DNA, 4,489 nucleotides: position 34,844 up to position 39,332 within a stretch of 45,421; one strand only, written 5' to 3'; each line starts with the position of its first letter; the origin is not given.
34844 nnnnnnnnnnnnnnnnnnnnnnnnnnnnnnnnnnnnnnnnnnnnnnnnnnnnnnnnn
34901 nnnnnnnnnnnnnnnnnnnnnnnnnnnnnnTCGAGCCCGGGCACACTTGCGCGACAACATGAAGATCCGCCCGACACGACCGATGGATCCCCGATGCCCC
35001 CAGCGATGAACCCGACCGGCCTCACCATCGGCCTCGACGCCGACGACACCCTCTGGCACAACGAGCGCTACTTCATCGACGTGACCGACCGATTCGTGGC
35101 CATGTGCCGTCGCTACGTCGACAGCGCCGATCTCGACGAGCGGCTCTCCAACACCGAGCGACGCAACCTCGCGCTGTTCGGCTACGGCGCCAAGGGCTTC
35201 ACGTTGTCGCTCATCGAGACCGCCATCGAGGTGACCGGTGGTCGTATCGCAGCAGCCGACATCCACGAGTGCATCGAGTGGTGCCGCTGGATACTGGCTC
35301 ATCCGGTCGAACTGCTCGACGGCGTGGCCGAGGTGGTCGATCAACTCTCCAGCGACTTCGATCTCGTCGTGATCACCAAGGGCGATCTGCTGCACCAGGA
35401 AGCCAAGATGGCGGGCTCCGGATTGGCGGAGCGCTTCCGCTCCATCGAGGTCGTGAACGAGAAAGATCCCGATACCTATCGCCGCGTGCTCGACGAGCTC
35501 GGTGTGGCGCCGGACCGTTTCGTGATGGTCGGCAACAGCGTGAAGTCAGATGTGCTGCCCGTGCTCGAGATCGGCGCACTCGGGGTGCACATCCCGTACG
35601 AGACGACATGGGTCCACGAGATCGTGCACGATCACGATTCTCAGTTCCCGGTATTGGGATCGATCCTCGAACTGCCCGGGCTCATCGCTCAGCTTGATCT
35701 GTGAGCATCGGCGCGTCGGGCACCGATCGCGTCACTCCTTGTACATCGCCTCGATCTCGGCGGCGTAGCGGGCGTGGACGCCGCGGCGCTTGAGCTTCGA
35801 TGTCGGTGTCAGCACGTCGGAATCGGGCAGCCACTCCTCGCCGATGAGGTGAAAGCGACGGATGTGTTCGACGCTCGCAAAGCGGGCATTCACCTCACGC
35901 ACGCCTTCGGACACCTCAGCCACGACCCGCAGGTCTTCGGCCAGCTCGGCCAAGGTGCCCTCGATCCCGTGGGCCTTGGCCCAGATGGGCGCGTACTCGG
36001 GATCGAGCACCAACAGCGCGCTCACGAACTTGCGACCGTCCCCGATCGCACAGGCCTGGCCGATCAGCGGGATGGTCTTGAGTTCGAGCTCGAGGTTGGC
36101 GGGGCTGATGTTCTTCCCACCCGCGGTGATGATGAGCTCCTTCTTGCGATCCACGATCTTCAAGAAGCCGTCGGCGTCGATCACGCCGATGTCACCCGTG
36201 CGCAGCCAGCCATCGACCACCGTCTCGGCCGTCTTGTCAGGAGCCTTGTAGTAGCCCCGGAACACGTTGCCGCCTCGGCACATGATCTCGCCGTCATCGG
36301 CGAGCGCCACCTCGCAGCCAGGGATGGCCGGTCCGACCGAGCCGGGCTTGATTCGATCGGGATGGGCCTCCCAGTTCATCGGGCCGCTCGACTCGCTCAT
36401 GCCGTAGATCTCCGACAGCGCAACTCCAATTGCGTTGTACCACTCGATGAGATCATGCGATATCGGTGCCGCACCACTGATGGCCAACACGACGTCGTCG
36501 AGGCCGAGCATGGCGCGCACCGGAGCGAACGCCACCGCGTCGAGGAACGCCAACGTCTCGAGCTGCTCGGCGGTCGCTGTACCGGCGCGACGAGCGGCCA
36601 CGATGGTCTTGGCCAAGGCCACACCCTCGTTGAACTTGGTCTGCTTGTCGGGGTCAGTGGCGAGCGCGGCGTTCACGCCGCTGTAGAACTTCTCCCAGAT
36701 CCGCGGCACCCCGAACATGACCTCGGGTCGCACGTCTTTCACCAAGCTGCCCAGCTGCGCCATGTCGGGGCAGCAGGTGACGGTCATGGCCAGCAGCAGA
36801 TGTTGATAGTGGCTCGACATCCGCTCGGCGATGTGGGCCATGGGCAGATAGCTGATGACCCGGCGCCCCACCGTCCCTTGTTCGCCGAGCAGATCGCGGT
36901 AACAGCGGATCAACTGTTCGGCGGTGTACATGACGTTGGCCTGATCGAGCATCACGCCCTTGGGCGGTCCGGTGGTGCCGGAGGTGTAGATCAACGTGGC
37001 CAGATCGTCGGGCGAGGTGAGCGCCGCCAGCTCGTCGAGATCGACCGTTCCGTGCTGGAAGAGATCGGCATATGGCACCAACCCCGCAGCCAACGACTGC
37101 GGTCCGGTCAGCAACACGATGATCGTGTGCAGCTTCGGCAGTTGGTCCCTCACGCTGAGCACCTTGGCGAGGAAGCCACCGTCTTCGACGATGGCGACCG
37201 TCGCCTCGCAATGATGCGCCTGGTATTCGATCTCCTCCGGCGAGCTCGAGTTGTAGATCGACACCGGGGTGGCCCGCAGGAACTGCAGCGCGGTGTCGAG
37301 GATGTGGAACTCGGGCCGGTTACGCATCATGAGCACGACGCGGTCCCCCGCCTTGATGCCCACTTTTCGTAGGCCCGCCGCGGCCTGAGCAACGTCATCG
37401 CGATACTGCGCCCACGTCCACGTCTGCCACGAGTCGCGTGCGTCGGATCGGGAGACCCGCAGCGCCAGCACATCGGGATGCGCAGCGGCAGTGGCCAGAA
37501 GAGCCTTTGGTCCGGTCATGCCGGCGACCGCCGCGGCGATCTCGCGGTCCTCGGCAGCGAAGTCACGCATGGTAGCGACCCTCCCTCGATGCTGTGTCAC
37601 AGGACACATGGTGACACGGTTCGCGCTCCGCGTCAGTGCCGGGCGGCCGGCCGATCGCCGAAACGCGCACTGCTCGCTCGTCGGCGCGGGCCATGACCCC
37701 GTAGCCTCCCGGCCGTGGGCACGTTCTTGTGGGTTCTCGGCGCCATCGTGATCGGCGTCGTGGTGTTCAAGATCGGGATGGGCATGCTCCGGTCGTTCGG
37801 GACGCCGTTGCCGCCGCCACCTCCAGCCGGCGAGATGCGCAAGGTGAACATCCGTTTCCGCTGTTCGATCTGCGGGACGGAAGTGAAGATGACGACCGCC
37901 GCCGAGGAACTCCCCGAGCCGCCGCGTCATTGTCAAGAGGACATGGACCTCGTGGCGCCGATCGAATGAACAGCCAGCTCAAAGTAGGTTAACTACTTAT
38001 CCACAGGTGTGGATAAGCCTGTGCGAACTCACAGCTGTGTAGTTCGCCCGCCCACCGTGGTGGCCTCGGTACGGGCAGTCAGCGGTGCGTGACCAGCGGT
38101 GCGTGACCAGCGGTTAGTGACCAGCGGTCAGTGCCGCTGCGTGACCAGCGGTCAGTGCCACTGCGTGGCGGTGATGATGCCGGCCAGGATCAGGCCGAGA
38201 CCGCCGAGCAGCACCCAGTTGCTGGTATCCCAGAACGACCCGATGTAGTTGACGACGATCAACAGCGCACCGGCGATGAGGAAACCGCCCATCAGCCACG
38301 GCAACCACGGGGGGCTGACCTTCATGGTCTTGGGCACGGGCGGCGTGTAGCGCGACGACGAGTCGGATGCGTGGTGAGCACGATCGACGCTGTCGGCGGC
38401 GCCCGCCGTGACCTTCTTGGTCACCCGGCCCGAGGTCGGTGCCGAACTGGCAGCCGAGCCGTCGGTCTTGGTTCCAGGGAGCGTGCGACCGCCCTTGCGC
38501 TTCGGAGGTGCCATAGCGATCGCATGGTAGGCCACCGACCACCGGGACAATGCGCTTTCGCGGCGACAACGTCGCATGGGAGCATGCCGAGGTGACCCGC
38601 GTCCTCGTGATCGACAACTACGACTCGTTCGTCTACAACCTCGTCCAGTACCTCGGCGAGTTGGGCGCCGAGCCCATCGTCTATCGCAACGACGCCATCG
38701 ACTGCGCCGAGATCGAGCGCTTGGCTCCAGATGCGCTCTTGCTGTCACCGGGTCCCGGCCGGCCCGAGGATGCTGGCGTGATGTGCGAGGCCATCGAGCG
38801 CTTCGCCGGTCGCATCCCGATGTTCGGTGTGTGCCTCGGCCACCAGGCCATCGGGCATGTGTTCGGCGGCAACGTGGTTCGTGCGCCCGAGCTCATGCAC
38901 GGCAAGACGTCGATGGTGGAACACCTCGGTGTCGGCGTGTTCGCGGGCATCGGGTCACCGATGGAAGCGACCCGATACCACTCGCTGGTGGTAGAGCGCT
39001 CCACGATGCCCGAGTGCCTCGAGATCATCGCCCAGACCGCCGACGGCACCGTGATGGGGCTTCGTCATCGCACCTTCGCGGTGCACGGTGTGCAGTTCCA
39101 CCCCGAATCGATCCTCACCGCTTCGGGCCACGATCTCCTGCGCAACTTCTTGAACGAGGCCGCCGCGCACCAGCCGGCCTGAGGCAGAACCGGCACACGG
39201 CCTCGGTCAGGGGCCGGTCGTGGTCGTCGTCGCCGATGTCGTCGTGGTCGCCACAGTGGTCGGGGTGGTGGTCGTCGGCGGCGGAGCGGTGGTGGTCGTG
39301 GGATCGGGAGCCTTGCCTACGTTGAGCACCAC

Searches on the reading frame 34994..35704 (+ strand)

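Call 9: search_protein_families(library=pfam, proteins=[window:34994-35704:+], max_evalue=0.001)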
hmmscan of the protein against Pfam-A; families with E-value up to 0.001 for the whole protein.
window:34994-35704:+ (236 aa): 2 families
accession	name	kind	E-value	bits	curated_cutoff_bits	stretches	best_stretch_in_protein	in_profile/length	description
PF00702.32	Hydrolase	-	6.5e-12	46.7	26.4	1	11-188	3-185/191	haloacid dehalogenase-like hydrolase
PF13419.12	HAD_2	-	1.7e-06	28.7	23.8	1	84-183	60-162/178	Haloacid dehalogenase-like hydrolase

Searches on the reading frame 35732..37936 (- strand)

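Call 9: search_protein_families(library=pfam, proteins=[window:35732-37936:-], max_evalue=0.001)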
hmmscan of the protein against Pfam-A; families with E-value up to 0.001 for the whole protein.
window:35732-37936:- (734 aa): 2 families
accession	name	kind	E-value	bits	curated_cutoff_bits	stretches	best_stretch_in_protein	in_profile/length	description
PF00501.34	AMP-binding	-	2.8e-72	244.1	29.9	1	149-563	4-384/384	AMP-binding enzyme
PF23562.2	AMP-binding_C_3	-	1.4e-08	35.6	20.8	1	601-733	3-121/124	AMP-binding enzyme C-terminal domain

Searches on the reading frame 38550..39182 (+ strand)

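Call 9: search_protein_families(library=pfam, proteins=[window:38550-39182:+], max_evalue=0.001)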
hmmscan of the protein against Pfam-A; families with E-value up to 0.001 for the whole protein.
window:38550-39182:+ (210 aa): 2 families
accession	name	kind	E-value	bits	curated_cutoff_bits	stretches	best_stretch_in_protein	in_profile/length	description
PF00117.34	GATase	-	1.9e-59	200.9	22.8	1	19-203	1-189/190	Glutamine amidotransferase class-I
PF07722.19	Peptidase_C26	-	7.3e-09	36.1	20.5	1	86-186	103-219/219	Peptidase C26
